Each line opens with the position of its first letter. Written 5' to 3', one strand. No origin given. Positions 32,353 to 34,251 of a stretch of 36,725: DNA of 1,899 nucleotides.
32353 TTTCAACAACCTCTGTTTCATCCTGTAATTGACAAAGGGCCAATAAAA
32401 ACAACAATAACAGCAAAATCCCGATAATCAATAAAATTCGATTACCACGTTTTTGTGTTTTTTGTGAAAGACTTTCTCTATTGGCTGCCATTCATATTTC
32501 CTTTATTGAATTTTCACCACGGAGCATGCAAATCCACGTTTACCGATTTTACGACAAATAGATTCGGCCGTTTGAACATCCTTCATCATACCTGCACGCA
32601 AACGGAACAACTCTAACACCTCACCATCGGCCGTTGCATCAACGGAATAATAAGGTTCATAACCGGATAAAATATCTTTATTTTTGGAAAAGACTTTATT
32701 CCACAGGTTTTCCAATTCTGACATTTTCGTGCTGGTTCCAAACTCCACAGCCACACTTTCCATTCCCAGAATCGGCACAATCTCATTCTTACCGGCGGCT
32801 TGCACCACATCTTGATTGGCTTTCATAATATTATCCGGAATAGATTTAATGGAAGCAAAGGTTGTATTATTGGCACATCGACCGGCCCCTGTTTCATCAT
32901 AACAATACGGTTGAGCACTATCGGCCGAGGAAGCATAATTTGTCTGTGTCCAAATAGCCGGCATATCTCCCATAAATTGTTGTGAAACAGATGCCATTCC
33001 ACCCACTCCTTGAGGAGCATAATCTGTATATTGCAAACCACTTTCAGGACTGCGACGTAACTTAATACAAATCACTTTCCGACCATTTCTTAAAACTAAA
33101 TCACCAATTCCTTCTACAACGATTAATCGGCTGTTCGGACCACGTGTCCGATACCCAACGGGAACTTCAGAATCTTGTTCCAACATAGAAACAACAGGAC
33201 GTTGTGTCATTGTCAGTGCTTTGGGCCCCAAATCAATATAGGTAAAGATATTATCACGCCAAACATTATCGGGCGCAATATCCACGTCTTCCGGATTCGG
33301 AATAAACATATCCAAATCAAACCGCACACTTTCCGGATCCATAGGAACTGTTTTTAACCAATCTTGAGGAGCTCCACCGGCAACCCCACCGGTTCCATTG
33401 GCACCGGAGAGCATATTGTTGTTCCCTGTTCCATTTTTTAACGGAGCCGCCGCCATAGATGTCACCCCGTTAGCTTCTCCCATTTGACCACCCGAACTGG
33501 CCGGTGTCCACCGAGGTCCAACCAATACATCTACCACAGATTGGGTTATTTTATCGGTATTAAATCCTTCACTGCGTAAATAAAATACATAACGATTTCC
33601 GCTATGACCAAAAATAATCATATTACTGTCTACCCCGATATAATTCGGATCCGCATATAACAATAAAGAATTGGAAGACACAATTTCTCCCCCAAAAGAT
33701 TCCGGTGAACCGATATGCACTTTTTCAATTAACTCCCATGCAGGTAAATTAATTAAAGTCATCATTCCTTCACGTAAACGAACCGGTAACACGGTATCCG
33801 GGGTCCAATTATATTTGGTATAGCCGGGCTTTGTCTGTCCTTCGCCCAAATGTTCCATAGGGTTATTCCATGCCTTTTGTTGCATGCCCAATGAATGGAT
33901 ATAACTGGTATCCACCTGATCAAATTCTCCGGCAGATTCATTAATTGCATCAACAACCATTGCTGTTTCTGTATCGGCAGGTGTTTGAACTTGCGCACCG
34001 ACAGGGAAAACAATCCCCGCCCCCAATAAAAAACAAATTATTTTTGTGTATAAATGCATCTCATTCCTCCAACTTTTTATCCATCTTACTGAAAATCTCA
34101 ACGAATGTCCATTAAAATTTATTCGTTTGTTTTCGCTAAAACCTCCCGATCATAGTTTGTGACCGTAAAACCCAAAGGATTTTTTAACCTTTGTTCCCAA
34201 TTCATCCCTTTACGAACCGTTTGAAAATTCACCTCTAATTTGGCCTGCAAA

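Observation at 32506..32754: SPOR (septal peptidoglycan-binding) domain fused to the C-terminus of VirB9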

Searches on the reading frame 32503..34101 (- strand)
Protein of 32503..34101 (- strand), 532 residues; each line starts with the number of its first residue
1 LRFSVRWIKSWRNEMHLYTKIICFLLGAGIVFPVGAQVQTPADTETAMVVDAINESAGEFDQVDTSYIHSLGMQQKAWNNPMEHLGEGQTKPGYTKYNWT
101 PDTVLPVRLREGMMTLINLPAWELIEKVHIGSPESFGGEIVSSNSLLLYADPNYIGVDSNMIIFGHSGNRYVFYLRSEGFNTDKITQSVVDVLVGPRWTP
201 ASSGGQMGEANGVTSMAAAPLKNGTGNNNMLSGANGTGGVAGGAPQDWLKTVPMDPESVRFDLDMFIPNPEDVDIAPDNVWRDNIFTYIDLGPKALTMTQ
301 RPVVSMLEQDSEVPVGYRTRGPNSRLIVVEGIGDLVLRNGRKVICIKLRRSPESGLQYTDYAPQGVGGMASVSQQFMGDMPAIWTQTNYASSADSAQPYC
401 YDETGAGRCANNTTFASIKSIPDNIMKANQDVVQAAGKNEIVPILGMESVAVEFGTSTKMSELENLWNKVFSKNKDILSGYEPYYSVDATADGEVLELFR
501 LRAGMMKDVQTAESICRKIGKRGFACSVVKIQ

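Call 3: search_protein_families(library=pfam, proteins=[window:32503-34101:-], max_evalue=1)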
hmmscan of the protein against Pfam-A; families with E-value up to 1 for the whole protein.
window:32503-34101:- (532 aa): 1 family
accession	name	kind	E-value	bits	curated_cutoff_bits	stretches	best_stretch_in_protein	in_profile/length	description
PF03524.21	CagX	-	9.5e-15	55.4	34.2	1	95-347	4-196/198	Conjugal transfer protein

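Call 6: find_homologous_proteins(query=window:32503-34101:-)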
Query window:32503-34101:- (532 aa): 915 proteins with E <= 0.001 among 8000 candidates; the best 120 are listed.
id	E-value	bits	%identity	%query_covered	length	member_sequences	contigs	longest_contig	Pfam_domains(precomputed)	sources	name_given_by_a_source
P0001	0.0e+0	1191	100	97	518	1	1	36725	PF03524.22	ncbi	-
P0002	9.8e-276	933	78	97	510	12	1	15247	PF03524.22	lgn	-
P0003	6.6e-274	927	77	97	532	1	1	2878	PF03524.22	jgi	-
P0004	1.3e-272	923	78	97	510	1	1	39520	PF03524.22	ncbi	-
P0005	3.0e-269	912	77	97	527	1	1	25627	PF03524.22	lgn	-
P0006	1.1e-254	864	72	97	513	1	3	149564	PF03524.22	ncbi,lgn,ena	-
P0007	1.4e-253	860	71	97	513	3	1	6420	PF03524.22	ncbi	-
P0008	4.3e-252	855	72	97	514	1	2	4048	PF03524.22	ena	-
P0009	4.1e-250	849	71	97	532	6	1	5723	PF03524.22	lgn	-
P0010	2.4e-248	843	71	97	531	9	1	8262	PF03524.22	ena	-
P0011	1.1e-247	841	69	97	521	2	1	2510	PF03524.22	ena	-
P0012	5.7e-247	838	70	97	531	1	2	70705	PF03524.22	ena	-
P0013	5.9e-242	822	69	96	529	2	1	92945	PF03524.22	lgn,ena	-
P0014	1.1e-237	808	65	97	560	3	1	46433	PF03524.22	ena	-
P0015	6.0e-237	805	67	97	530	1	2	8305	PF03524.22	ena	-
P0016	9.5e-237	805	65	96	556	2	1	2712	PF03524.22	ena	-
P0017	1.7e-236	804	65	96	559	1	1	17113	PF03524.22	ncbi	-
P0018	3.2e-236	803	67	95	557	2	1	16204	PF03524.22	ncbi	-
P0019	4.2e-236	803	65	95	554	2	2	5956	PF03524.22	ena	-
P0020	4.4e-235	799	64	96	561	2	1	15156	PF03524.22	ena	-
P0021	2.7e-234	797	67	95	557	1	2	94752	PF03524.22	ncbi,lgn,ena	-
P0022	1.1e-232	791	64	96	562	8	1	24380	PF03524.22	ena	-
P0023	6.1e-231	785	65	93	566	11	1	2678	PF03524.22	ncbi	-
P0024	7.3e-231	785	66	93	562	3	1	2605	PF03524.22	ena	-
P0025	9.7e-231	785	65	94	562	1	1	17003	PF03524.22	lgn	-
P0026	2.4e-230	784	64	97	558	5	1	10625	PF03524.22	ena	-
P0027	2.5e-229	780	64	97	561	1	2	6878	PF03524.22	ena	-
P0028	2.0e-226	771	64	94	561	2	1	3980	PF03524.22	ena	-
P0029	1.2e-211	722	64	96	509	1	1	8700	PF03524.22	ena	-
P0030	1.2e-210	719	57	99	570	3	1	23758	PF03524.22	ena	-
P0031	1.5e-207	708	59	97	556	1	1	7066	PF03524.22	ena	-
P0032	4.6e-207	707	57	98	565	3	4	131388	PF03524.22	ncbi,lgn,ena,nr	ncbi:MAG: TrbG/VirB9 family P-type conjugative transfer protein [Alphaproteobacteria bacterium]|nr:T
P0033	4.1e-206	704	57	97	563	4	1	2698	PF03524.22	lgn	-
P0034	1.5e-205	702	56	99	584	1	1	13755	PF03524.22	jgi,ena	-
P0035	8.1e-204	696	58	95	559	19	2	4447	PF03524.22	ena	-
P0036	1.7e-203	695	57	96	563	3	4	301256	PF03524.22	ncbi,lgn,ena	-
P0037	1.8e-203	695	58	96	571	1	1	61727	PF03524.22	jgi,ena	-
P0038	2.8e-203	694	57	97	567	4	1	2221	PF03524.22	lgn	-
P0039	4.0e-202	690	58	94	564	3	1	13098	PF03524.22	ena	-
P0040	8.1e-201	686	56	97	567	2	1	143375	PF03524.22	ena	-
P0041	2.1e-200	685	58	94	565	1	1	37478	PF03524.22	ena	-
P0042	3.6e-200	684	57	93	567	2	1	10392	PF03524.22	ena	-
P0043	4.3e-200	684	56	96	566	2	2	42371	PF03524.22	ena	-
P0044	2.3e-198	678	58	92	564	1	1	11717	PF03524.22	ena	-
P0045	2.8e-198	678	58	92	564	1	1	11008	PF03524.22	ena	-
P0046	4.2e-197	674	59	94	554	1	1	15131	PF03524.22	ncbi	-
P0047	4.9e-197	674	58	92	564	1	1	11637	PF03524.22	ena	-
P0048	3.3e-196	671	57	98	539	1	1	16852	PF03524.22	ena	-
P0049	7.0e-194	663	54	97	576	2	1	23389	PF03524.22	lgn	-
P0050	7.6e-194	663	54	98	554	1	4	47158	PF05036.19,PF03524.22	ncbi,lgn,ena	-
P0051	1.2e-193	662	56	92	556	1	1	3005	PF05036.19,PF03524.22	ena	-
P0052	4.8e-193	660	55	95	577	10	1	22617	PF03524.22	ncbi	-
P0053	2.7e-192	658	55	93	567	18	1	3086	PF05036.19,PF03524.22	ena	-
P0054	2.8e-192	658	53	93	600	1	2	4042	PF03524.22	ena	-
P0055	3.5e-192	658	55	94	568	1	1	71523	PF05036.19,PF03524.22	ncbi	-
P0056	3.6e-192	658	55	95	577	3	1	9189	PF03524.22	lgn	-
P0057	5.4e-192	657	53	97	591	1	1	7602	PF05036.19,PF03524.22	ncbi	-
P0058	6.0e-192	657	56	93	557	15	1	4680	PF05036.19,PF03524.22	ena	-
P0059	1.2e-191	656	55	98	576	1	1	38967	PF03524.22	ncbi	-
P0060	3.4e-191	654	51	98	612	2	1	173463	PF03524.22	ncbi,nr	ncbi:MAG: TrbG/VirB9 family P-type conjugative transfer protein [Alphaproteobacteria bacterium]|nr:T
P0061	4.0e-191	654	56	94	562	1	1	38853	PF05036.19,PF03524.22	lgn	-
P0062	4.1e-191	654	54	96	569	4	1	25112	PF05036.19,PF03524.22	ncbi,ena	-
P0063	6.1e-191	654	58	94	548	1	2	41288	PF03524.22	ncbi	-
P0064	8.8e-191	653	51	98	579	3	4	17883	PF05036.19,PF03524.22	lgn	-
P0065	1.3e-190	652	55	96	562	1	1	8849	PF03524.22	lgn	-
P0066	3.2e-190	651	56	95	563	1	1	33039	PF03524.22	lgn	-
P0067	4.9e-190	651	69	63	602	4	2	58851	PF03524.22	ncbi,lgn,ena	-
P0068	5.1e-190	650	53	100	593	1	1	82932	PF03524.22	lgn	-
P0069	5.6e-190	650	53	100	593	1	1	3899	PF03524.22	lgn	-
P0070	9.5e-190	650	54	93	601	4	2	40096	PF05036.19,PF03524.22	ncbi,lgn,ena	-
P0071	1.1e-189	649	53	92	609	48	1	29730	PF03524.22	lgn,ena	-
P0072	1.2e-189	649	54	97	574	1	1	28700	PF03524.22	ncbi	-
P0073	1.9e-189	649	52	98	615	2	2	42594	PF03524.22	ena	-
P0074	2.1e-189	648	52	94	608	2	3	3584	PF03524.22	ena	-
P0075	2.4e-189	648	55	95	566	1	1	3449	PF03524.22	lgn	-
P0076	2.6e-189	648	53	96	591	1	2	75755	PF03524.22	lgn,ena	-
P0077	4.8e-189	647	67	61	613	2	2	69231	PF03524.22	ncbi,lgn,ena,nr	ncbi:MAG: TrbG/VirB9 family P-type conjugative transfer protein [Alphaproteobacteria bacterium]|nr:T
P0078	5.8e-189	647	52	95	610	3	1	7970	PF03524.22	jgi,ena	-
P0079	5.9e-189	647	54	96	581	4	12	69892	PF03524.22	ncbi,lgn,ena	-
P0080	6.6e-189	647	68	61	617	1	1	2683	PF03524.22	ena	-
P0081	8.9e-189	646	53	98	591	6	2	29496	PF03524.22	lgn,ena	-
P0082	1.2e-188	646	65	66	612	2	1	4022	PF03524.22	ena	-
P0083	1.3e-188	646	56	95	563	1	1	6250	PF03524.22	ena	-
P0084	1.6e-188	646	54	96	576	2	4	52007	PF05036.19,PF03524.22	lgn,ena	-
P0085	1.6e-188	646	54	94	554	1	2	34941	PF05036.19,PF03524.22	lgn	-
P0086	1.7e-188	645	69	62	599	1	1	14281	PF03524.22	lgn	-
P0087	2.3e-188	645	52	93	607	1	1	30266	PF03524.22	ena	-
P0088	2.5e-188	645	52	96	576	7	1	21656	PF05036.19,PF03524.22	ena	-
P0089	3.1e-188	645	56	95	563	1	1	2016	PF03524.22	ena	-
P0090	4.9e-188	644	54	94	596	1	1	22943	PF03524.22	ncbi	-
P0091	5.0e-188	644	51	98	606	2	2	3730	PF03524.22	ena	-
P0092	6.2e-188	644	52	97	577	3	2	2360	PF05036.19,PF03524.22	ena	-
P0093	7.3e-188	643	52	97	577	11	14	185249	PF05036.19,PF03524.22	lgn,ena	-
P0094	9.3e-188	643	56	94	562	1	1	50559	PF03524.22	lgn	-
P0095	9.5e-188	643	55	92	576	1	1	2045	PF05036.19,PF03524.22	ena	-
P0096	9.6e-188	643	55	95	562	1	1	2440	PF05036.19,PF03524.22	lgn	-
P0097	9.7e-188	643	54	97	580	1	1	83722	PF03524.22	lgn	-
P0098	1.1e-187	643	51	93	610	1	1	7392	PF03524.22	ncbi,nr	ncbi:MAG: TrbG/VirB9 family P-type conjugative transfer protein [Pseudomonadota bacterium]|nr:TrbG/V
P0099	1.1e-187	643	53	95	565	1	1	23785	PF03524.22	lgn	-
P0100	1.2e-187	643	56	98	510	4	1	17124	PF05036.19,PF03524.22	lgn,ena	-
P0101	1.3e-187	643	54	93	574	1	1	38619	PF05036.19,PF03524.22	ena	-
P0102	1.5e-187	642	53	95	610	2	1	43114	PF03524.22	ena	-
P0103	1.6e-187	642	52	98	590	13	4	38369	PF03524.22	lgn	-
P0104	2.0e-187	642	54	93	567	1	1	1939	PF05036.19,PF03524.22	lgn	-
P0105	2.1e-187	642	54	92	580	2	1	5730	PF05036.19,PF03524.22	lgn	-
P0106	2.2e-187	642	66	67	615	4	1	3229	PF03524.22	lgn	-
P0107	5.1e-187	641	55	95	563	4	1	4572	PF03524.22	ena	-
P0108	7.1e-187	640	65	67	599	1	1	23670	PF03524.22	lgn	-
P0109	7.1e-187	640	66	66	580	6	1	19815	PF03524.22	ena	-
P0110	7.4e-187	640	53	94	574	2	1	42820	PF05036.19,PF03524.22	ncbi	-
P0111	7.6e-187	640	52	98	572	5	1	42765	PF05036.19,PF03524.22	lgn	-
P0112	7.9e-187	640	54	95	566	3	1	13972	PF03524.22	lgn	-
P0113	1.3e-186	639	67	63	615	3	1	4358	PF03524.22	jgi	-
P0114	1.6e-186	639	55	94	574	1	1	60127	PF05036.19,PF03524.22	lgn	-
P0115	1.8e-186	639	54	93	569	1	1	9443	PF05036.19,PF03524.22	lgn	-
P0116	1.9e-186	639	55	92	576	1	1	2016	PF03524.22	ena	-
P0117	2.3e-186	638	47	96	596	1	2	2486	PF03524.22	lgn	-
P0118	2.4e-186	638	47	96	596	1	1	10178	PF03524.22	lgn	-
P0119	3.2e-186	638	69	61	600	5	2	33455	PF03524.22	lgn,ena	-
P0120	9.3e-186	636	53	95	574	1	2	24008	PF03524.22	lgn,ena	-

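Call 16: find_related_loci(query=A1, collection=genome_contigs, flank=10000)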
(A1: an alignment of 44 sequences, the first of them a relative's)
Query A1 (518 aa) in genome_contigs; peptide patterns used: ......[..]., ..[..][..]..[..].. (x = any residue, [..] = any of these).
600 stretches matched a pattern (row limit reached: there are more); 415 encode a relative of the query (tblastn E <= 1e-3); the best 80 are kept; 80 distinct loci.
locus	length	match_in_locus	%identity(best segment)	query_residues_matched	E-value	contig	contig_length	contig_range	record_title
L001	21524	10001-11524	78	2-518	0e+0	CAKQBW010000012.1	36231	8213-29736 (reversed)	MAG: uncultured Alphaproteobacteria bacterium isolate REFINED_METABAT215_TOP10_CONTIGS_1500_ASSEMBLY_K77_MERGED__Hadza_M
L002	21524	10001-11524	78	2-518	0e+0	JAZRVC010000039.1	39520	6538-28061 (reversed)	MAG: Alphaproteobacteria bacterium isolate T1900044954_TA20190008.MAGScoT_cleanbin_000052 SGB_3789_k141_2139803, whole g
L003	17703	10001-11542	73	1-518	0e+0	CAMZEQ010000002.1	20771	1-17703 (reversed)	MAG TPA_asm: uncultured Alphaproteobacteria bacterium isolate SRR10912534_bin.114_metaWRAP_v1.3_MAG genome assembly, con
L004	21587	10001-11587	71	2-518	0e+0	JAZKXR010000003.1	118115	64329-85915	MAG: Alphaproteobacteria bacterium isolate T1900045117_TC20190111.MAGScoT_cleanbin_000011 SGB_4814_k141_1240032, whole g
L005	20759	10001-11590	71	2-518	0e+0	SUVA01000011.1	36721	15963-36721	MAG: Alphaproteobacteria bacterium isolate SIG60 NODE_24544_length_36721_cov_3.427529, whole genome shotgun sequence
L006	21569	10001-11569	69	6-518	0e+0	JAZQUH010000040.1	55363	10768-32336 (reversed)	MAG: Alphaproteobacteria bacterium isolate T1900045181_TC20190177.MAGScoT_cleanbin_000009 SGB_5241_k141_218176, whole ge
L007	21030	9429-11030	66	23-518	0e+0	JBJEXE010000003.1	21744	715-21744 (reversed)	MAG: Alphaproteobacteria bacterium isolate LOHA11_bin.025 NODE_1047_length_21744_cov_6.300337, whole genome shotgun sequ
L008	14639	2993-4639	65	3-518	0e+0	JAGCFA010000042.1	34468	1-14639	MAG: Alphaproteobacteria bacterium isolate RGIG9732 Yak_Omasum-3__c639329, whole genome shotgun sequence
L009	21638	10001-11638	58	7-518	0e+0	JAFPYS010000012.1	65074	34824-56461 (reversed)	MAG: Alphaproteobacteria bacterium isolate RGIG1596 Goat_Abomasum.Co__c1745031, whole genome shotgun sequence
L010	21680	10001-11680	57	1-518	0e+0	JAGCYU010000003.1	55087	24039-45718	MAG: Alphaproteobacteria bacterium isolate RGIG10246 Yak_Rumen-5__c119075, whole genome shotgun sequence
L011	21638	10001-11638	57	7-518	0e+0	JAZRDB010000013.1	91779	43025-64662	MAG: Alphaproteobacteria bacterium isolate T1900045509_YK20190203.MAGScoT_cleanbin_000008 SGB_7547_k141_2177458, whole g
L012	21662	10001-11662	57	7-518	0e+0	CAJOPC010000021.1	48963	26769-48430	uncultured Alphaproteobacteria bacterium isolate Rumen_Coassembly_mag_2400 genome assembly, contig: k87_8335349, whole g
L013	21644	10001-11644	56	7-518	0e+0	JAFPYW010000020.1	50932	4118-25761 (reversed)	MAG: Alphaproteobacteria bacterium isolate RGIG1600 Goat_Abomasum.Co__c608520, whole genome shotgun sequence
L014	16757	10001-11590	56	22-518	0e+0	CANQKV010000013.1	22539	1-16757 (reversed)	MAG: uncultured Alphaproteobacteria bacterium isolate Lapin-026__bin93 genome assembly, contig: Lapin-026__NODE_2566_len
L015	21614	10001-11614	56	12-518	0e+0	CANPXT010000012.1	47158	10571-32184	MAG: uncultured Alphaproteobacteria bacterium isolate Lapin-005__bin43 genome assembly, contig: Lapin-005__NODE_944_leng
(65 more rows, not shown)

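Call 17: predict_structure(alignment_id=A1)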
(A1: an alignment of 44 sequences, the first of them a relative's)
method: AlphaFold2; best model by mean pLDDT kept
length: 518 residues; sequences in the alignment: 44
mean_pLDDT: 47.2   pTM: 0.27
mean pLDDT of the five models: 47.2, 46.7, 43.0, 42.3, 40.3
residues with pLDDT >= 90: 53; 70-90: 39; 50-70: 98; < 50: 328
segments of 3 or more residues with pLDDT < 50: 19-27, 31-68, 70-86, 165-408, 410-412, 422-431
pLDDT, mean of each block of 10 residues (from residue 1): 82 67 41 45 32 35 42 36 45 56 58 56 64 64 56 53 42 27 30 29 26 26 29 35 28 31 29 40 25 25 26 26 28 29 29 27 28 32 35 41 39 52 46 79 91 95 91 66 81 90 94 88
secondary structure, 60 per line:
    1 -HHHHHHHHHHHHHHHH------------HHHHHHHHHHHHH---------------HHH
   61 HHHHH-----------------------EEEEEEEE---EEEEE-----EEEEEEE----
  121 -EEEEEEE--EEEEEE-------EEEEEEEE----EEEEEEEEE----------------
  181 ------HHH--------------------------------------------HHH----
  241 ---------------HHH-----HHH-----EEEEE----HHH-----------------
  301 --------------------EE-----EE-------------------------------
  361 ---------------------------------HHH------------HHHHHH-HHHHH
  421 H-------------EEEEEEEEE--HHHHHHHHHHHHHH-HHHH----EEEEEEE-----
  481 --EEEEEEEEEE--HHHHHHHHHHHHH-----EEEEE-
elements in order: H2-17 H30-42 H58-65 E89-96 E100-104 E110-116 E122-128 E131-136 E144-151 E156-164 E272-276 H409-414 H416-421 E435-443 H446-459 H461-464 E469-475 E483-492 H495-507 E513-517

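Call 22: fold_search(model_id=the predicted structure, library=pdb)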
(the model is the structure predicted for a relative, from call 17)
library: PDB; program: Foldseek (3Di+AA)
matches with E <= 10: 1541; with E <= 0.001: 5
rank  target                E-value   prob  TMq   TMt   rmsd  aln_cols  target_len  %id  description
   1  7o3t_B                5.4e-06  1.00  0.14  0.59   3.0        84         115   17  I-layer structure (TrwF/VirB9NTD, TrwE/VirB10NTD) of the outer membrane core complex from the fully-assembled R388 typ (released 2022-06-22)
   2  8rt6_v                9.7e-06  1.00  0.14  0.62   3.0        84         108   17  Conformation-A of the full-length outer membrane core complex (TrwH/VirB7, TrwF/VirB9, TrwE/VirB10CTD) from the fully- (released 2024-06-19)
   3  8rt6_B                3.4e-05  1.00  0.14  0.29   2.9        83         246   17  Conformation-A of the full-length outer membrane core complex (TrwH/VirB7, TrwF/VirB9, TrwE/VirB10CTD) from the fully- (released 2024-06-19)
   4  7spb_C1               1.2e-04  1.00  0.13  0.29   2.5        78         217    6  Models for C13 reconstruction of Outer Membrane Core Complex (OMCC) of Type IV Secretion System (T4SS) encoded by F-p (released 2022-02-02)
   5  1x60_MODEL_1_A        4.8e-04  1.00  0.13  0.75   3.0        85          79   15  Solution structure of the peptidoglycan binding domain of B. subtilis cell wall lytic enzyme CwlC (released 2005-08-09)
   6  7oko_3                1.2e-03  1.00  0.12  0.26   4.5        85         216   10  Structure of the outer-membrane core complex (outer ring) from a conjugative type IV secretion system (released 2021-12-08)
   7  6ztg_MODEL_1_A        2.6e-03  0.97  0.11  0.27  19.8       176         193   16  Spor protein DedD (released 2020-11-11)
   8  6i09_A                4.2e-03  1.00  0.14  0.77   2.3        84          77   13  Crystal structure of RlpA SPOR domain from Pseudomonas aeruginosa in complex with denuded glycan obtained by soaking (released 2019-11-13)
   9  6w37                  7.2e-03  1.00  0.11  0.65   3.6        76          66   13  STRUCTURE OF THE SARS-CoV-2 ORF7A ENCODED ACCESSORY PROTEIN (released 2020-04-29)
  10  5b0f_A                7.2e-03  0.98  0.12  0.41   5.6        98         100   12  Polyketide cyclase OAC from Cannabis sativa, Y72F mutant (released 2016-01-27)
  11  6mmq_D                7.2e-03  0.97  0.10  0.41   6.1        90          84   17  Carbon regulatory PII-like protein SbtB from Cyanobium sp. 7001 bound to cAMP (released 2019-09-18)
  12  8ccs_w                8.6e-03  0.94  0.10  0.36   9.7       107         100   13  80S S. cerevisiae ribosome with ligands in hybrid-1 pre-translocation (PRE-H1) complex (released 2023-09-20)
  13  8q30_0                9.7e-03  0.66  0.10  0.28  16.1       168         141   12  Sulfolobus acidocaldarius AAP filament. (released 2024-03-06)
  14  6i05                  1.1e-02  1.00  0.13  0.75   2.2        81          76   14  Crystal structure of RlpA SPOR domain from Pseudomonas aeruginosa (released 2019-11-13)
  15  6mmq_A                1.1e-02  0.90  0.10  0.37   6.0        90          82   13  Carbon regulatory PII-like protein SbtB from Cyanobium sp. 7001 bound to cAMP (released 2019-09-18)
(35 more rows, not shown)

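Call 28: search_protein_families(library=pfam, proteins=[L004:242-3163:+, L004:3135-4049:+, L004:4064-4957:+, L004:4969-5814:+, L004:5816-6766:+, L004:6767-8323:+, L004:8336-8995:+, L004:9230-9934:+, L004:19151-19675:+, L004:19659-20135:+], max_evalue=0.01)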
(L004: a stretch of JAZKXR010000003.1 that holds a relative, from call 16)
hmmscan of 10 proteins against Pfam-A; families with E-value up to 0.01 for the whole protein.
L004:242-3163:+ (973 aa): 0 families

L004:3135-4049:+ (304 aa): 0 families

L004:4064-4957:+ (297 aa): 0 families

L004:4969-5814:+ (281 aa): 0 families

L004:5816-6766:+ (316 aa): 2 families
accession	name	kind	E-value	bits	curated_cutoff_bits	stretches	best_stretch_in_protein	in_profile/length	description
PF12662.13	cEGF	-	0.0017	18.6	26.6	1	287-302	3-20/24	Complement Clr-like EGF-like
PF25387.1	ADGRF3_N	-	0.0049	17.7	31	0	281-304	7-30/60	ADGRF3-like, N-terminal domain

L004:6767-8323:+ (518 aa): 0 families

L004:8336-8995:+ (219 aa): 0 families

L004:9230-9934:+ (234 aa): 1 family
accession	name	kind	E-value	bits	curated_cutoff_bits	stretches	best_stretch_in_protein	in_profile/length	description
PF04335.19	VirB8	-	1.1e-18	68.3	23.2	1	33-233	17-212/213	VirB8 protein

L004:19151-19675:+ (174 aa): 1 family
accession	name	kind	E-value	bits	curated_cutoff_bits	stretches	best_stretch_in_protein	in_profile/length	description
PF00692.24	dUTPase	-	2.1e-06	28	22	1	17-131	4-113/129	dUTPase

L004:19659-20135:+ (158 aa): 2 families
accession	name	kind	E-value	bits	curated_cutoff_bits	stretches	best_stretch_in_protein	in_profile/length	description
PF06347.19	SH3_4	-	2.1e-15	56.6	24.1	1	31-83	3-54/56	Bacterial SH3 domain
PF08239.17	SH3_3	-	1.8e-05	25.3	27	1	32-83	2-53/54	Bacterial SH3 domain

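Call 30: search_protein_families(library=ncbifam, proteins=[window:32503-34101:-, L004:242-3163:+, L004:6767-8323:+], max_evalue=0.01)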
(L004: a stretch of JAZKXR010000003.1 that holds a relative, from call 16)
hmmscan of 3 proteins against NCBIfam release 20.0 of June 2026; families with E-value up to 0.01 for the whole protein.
window:32503-34101:- (532 aa): 1 family
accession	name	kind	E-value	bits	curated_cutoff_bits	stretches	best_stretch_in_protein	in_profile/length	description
TIGR02781.1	VirB9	equivalog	7.3e-10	38.9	217.7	2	270-346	172-243/248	P-type conjugative transfer protein VirB9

L004:242-3163:+ (973 aa): 0 families

L004:6767-8323:+ (518 aa): 0 families

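Call 66: list_cluster_members(proteins=[P0001, P0050, P0055])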
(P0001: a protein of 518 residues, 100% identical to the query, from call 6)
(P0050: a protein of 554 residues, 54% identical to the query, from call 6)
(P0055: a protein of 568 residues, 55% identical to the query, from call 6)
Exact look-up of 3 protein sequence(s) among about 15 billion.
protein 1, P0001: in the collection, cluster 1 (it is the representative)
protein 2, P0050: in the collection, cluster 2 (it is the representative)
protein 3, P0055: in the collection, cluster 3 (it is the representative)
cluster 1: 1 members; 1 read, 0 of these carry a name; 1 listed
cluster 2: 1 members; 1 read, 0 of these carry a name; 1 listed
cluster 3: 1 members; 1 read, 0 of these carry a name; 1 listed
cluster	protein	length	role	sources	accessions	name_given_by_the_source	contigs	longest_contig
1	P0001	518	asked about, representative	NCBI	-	-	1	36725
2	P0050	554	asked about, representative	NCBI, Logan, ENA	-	-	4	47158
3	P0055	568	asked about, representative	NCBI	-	-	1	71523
